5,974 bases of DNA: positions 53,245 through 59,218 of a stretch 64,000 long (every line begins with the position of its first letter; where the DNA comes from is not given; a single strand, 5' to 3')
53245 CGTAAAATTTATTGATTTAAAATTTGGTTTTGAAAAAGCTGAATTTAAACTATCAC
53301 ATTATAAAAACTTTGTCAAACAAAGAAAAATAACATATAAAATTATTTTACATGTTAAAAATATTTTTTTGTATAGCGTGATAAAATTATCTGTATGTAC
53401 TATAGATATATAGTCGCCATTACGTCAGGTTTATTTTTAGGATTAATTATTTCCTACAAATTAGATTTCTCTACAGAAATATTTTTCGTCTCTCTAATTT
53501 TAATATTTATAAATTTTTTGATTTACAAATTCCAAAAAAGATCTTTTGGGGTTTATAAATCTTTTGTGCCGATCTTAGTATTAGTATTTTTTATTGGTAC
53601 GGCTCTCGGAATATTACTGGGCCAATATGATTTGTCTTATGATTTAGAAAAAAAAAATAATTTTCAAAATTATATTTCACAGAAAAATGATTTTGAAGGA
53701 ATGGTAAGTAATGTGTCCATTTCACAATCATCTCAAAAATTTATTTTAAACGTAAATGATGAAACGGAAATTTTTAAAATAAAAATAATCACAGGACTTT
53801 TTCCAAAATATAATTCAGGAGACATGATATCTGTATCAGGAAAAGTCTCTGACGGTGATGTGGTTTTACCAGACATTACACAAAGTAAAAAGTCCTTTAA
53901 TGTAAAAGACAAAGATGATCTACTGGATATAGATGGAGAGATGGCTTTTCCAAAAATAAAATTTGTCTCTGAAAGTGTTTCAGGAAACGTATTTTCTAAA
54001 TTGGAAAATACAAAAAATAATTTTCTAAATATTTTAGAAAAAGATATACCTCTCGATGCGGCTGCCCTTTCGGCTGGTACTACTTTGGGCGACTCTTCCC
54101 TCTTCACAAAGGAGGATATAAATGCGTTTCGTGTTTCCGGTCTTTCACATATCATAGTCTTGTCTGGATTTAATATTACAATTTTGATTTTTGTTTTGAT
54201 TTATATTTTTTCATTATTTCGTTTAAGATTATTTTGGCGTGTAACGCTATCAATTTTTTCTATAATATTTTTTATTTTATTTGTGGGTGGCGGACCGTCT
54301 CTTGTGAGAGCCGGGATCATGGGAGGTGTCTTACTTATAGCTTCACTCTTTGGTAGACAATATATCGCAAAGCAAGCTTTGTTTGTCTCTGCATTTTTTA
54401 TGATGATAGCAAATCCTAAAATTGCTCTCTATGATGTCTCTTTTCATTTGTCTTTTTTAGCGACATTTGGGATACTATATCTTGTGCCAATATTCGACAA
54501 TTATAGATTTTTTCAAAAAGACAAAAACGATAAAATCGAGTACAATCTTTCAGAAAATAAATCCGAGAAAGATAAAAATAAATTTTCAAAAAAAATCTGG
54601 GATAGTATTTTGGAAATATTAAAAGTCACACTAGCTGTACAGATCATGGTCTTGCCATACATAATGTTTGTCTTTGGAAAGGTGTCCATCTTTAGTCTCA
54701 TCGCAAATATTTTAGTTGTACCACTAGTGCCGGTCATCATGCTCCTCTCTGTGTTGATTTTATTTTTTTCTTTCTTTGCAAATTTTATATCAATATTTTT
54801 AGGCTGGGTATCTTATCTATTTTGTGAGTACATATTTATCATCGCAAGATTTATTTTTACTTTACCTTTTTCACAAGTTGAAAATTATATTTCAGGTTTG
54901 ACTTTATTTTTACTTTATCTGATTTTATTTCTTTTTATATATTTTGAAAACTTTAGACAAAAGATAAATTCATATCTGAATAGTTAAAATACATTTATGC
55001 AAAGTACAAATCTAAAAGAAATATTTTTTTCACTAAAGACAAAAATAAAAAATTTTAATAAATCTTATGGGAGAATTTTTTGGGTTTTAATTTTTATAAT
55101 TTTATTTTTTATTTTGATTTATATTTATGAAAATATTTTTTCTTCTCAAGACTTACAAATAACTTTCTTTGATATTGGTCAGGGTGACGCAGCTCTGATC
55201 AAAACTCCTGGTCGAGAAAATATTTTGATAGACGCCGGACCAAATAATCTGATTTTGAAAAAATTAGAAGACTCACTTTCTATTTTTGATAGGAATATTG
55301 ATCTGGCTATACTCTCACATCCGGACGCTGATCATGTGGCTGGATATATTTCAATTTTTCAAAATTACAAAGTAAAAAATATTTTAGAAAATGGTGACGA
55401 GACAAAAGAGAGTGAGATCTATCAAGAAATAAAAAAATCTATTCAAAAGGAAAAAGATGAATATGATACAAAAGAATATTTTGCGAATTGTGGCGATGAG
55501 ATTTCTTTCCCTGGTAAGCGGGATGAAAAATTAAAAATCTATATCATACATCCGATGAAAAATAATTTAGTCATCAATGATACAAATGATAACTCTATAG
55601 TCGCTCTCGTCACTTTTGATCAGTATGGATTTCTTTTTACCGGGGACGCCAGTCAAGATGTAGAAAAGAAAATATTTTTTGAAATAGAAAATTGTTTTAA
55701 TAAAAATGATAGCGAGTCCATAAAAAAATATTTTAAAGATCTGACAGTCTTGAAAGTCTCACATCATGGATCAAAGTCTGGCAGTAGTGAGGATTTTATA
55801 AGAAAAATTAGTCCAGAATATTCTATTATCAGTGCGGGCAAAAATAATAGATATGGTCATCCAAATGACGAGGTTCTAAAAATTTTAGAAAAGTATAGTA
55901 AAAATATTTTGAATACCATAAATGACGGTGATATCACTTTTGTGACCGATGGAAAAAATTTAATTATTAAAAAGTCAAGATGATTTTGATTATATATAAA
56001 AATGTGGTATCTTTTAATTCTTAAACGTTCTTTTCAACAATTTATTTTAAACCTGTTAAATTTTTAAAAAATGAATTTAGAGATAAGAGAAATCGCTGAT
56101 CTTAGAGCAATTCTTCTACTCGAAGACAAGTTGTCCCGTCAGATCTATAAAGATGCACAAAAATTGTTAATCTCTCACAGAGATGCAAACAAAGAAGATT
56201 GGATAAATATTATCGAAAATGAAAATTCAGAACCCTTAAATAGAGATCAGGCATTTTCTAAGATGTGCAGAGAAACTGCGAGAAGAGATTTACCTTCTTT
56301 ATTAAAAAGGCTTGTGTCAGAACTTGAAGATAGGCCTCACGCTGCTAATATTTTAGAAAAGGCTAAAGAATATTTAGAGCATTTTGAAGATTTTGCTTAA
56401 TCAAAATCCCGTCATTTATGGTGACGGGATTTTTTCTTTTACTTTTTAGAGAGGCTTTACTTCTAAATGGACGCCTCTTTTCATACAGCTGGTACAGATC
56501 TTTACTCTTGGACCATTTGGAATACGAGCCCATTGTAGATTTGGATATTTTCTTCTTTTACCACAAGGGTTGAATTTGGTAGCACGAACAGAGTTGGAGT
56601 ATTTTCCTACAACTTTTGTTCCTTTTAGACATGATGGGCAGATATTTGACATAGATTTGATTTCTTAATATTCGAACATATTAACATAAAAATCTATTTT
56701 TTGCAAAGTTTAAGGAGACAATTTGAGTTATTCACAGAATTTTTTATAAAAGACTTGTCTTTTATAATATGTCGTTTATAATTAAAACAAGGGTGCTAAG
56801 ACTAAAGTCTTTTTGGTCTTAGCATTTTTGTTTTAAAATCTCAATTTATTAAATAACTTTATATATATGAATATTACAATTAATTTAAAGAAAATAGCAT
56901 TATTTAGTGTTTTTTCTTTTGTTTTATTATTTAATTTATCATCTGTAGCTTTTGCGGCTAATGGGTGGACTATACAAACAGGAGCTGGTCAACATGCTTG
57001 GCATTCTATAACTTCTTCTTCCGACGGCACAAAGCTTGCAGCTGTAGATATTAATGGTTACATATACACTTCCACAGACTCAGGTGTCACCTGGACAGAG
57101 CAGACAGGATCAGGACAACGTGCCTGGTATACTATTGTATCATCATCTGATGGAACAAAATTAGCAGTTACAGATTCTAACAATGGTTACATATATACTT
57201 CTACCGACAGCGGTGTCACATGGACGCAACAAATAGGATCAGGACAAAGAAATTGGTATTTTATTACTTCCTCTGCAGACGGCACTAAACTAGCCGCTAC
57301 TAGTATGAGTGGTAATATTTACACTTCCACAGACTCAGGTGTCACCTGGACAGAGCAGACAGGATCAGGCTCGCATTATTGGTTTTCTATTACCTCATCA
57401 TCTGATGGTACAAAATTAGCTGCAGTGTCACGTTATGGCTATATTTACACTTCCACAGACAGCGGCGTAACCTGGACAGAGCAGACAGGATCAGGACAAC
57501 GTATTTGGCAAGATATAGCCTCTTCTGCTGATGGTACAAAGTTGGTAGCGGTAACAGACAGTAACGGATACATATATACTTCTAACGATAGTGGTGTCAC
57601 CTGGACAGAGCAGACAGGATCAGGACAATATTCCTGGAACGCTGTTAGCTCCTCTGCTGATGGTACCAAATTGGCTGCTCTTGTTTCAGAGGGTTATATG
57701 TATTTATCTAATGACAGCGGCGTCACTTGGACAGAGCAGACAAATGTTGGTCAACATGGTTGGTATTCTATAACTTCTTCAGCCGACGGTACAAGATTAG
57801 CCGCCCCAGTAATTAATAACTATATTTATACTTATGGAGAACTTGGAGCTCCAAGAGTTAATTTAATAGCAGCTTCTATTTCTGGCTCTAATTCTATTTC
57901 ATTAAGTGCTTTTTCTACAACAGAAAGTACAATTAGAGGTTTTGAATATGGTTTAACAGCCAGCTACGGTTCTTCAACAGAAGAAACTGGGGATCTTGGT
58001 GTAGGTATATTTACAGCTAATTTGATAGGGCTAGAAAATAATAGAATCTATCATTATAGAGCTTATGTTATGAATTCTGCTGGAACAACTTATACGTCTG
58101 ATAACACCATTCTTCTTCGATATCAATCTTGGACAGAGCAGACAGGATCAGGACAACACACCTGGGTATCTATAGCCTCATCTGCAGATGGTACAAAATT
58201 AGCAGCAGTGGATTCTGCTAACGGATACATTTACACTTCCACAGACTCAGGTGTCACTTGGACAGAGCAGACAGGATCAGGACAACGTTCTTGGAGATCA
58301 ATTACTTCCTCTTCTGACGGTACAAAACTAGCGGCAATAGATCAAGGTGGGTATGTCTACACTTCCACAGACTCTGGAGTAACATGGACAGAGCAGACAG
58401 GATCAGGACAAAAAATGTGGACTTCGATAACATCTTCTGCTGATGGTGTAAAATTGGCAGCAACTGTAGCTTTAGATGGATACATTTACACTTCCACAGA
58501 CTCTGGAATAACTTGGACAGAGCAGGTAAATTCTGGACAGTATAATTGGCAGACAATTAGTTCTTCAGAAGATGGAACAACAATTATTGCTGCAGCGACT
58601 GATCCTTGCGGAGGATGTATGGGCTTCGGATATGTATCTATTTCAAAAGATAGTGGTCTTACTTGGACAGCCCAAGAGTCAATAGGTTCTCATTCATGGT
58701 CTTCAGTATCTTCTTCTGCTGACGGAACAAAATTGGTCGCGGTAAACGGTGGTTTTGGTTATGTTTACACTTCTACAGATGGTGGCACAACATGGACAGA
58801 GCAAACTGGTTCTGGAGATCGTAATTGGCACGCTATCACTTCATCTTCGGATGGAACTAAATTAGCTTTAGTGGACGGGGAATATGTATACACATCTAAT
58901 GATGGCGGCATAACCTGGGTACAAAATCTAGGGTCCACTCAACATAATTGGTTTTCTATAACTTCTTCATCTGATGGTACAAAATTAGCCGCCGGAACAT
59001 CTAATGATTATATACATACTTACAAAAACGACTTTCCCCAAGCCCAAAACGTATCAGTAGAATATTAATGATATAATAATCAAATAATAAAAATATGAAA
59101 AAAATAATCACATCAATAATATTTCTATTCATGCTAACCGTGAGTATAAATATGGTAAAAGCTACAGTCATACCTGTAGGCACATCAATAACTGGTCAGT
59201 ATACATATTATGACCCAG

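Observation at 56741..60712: Two paralogous promoter + leader-hairpin modules drive the two repeat-rich surface protein genes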

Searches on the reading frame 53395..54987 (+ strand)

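Call 10: search_protein_families(library=pfam, proteins=[window:53395-54987:+], max_evalue=0.01)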
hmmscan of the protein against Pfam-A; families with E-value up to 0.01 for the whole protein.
window:53395-54987:+ (530 aa): 1 family
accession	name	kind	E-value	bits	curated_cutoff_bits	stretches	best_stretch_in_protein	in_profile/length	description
PF03772.21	Competence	-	3.4e-48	164.8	23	1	230-517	2-265/270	Competence protein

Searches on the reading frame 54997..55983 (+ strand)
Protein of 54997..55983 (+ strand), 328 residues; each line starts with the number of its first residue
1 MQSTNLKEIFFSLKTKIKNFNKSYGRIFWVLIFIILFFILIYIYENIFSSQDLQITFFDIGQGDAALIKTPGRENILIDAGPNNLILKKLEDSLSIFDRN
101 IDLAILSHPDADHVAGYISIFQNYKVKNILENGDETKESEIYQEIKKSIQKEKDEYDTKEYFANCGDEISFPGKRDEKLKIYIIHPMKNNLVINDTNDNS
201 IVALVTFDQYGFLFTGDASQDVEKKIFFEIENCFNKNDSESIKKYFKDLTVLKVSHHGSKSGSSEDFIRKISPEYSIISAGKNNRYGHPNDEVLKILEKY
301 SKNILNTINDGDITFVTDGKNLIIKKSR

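Call 10: search_protein_families(library=pfam, proteins=[window:54997-55983:+], max_evalue=0.01)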
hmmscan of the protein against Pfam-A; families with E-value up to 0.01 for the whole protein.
window:54997-55983:+ (328 aa): 3 families
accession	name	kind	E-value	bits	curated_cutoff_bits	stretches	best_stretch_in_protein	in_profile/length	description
PF00753.33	Lactamase_B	-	6.7e-13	49.4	22.7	1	61-281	4-195/196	Metallo-beta-lactamase superfamily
PF16661.11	Lactamase_B_6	-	0.00039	20.3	27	1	75-126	8-61/193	Metallo-beta-lactamase superfamily domain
PF12706.13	Lactamase_B_2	-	0.00057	20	27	1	75-122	2-52/200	Beta-lactamase superfamily domain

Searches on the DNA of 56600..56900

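Call 17: search_rna_families(source=window, start=56600, end=56900, threshold=evalue, max_evalue=10)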
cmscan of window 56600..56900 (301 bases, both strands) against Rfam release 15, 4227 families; matches with E-value up to 10: 8.
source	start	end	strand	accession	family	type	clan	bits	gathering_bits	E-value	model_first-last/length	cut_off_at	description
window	56780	56838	+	RF04125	MIR9408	Gene; miRNA;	-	26.3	90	0.0034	1-117/117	no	MIR9408 microRNA precursor family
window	56745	56827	+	RF01416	NrrF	Gene; antisense;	-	20.8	60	0.042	1-160/160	no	NrrF RNA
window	56600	56685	+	RF01590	plasmodium_snoR14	Gene; snRNA; snoRNA; CD-box;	-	18.2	90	7.8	41-127/127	5'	small nucleolar RNA snoR14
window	56774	56841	+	RF00697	mir-186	Gene; miRNA;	-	17.6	70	0.82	1-82/82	no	mir-186 microRNA precursor family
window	56767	56838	-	RF02705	B_rapa_snoR775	Gene; snRNA; snoRNA; HACA-box;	-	16.7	64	6.5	1-127/127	no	Brassica rapa small nucleolar RNA 775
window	56739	56844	+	RF02579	tsr26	Gene; sRNA;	-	16.2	141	7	1-122/122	no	S. aureus tsr26 small RNA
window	56764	56849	+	RF04262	MIR1319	Gene; miRNA;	-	14.4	116.6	7.5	1-119/119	no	MIR1319 microRNA precursor family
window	56791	56853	-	RF01416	NrrF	Gene; antisense;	-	12.6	60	3.8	98-160/160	no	NrrF RNA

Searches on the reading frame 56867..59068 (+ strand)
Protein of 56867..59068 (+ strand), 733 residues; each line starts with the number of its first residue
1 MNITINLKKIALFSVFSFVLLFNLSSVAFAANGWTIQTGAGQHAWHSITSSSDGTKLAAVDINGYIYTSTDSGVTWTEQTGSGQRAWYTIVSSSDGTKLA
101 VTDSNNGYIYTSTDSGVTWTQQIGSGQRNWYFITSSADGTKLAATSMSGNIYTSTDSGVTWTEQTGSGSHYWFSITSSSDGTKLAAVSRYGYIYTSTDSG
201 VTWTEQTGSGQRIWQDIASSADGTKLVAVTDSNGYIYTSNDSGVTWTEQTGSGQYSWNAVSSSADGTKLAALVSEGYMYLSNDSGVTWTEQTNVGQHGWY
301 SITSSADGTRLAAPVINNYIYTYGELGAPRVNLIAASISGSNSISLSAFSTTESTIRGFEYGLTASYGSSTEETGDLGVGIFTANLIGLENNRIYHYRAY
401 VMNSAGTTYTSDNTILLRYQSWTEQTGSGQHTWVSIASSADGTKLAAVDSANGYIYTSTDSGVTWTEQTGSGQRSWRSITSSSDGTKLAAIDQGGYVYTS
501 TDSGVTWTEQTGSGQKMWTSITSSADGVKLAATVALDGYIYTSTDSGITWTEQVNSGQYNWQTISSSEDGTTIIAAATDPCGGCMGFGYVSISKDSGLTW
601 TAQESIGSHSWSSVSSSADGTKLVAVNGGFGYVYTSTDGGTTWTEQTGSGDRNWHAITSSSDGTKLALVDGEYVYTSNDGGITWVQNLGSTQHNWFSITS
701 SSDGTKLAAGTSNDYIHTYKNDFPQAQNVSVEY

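Call 10: search_protein_families(library=pfam, proteins=[window:56867-59068:+], max_evalue=0.01)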
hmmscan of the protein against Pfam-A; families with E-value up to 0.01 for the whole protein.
window:56867-59068:+ (733 aa): 9 families
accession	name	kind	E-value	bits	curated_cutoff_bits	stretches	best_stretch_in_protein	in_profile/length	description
PF15902.12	Sortilin-Vps10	-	1.8e-18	67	33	3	66-180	3-128/446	Sortilin, neurotensin receptor 3,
PF15899.11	BNR_6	-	3.6e-14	51.7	27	0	540-553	1-14/14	BNR-Asp box repeat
PF13859.12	BNR_3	-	2e-11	44.3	27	0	491-521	193-224/308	BNR repeat-like domain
PF02012.26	BNR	-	1e-10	40.4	27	0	634-644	1-11/12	BNR/Asp-box repeat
PF23414.1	Beta-prop_EML_2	-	3.8e-08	33.5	90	0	239-352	27-135/266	Echinoderm microtubule-associated protein second beta-propeller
PF24316.1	Tli3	-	6.1e-08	33.5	27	0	538-574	84-119/129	T6SS Tli3 immunity protein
PF13360.13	PQQ_2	-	5.7e-07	29.8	27.6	2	595-710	92-207/233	Outer membrane protein assembly factor BamB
PF04488.21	Gly_transf_sug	-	9.1e-06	26.7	23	0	156-204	40-82/93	Glycosyltransferase sugar-binding region containing DXD motif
PF14870.12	PSII_BNR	-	0.0024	17.6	27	0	454-573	39-160/303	Photosynthesis system II assembly factor YCF48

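Call 20: find_encoding_contigs(protein=window:56867-59068:+, flank=10000, max_places=6)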
Protein window:56867-59068:+ (733 aa): no gene with exactly this product is on record in the collection.
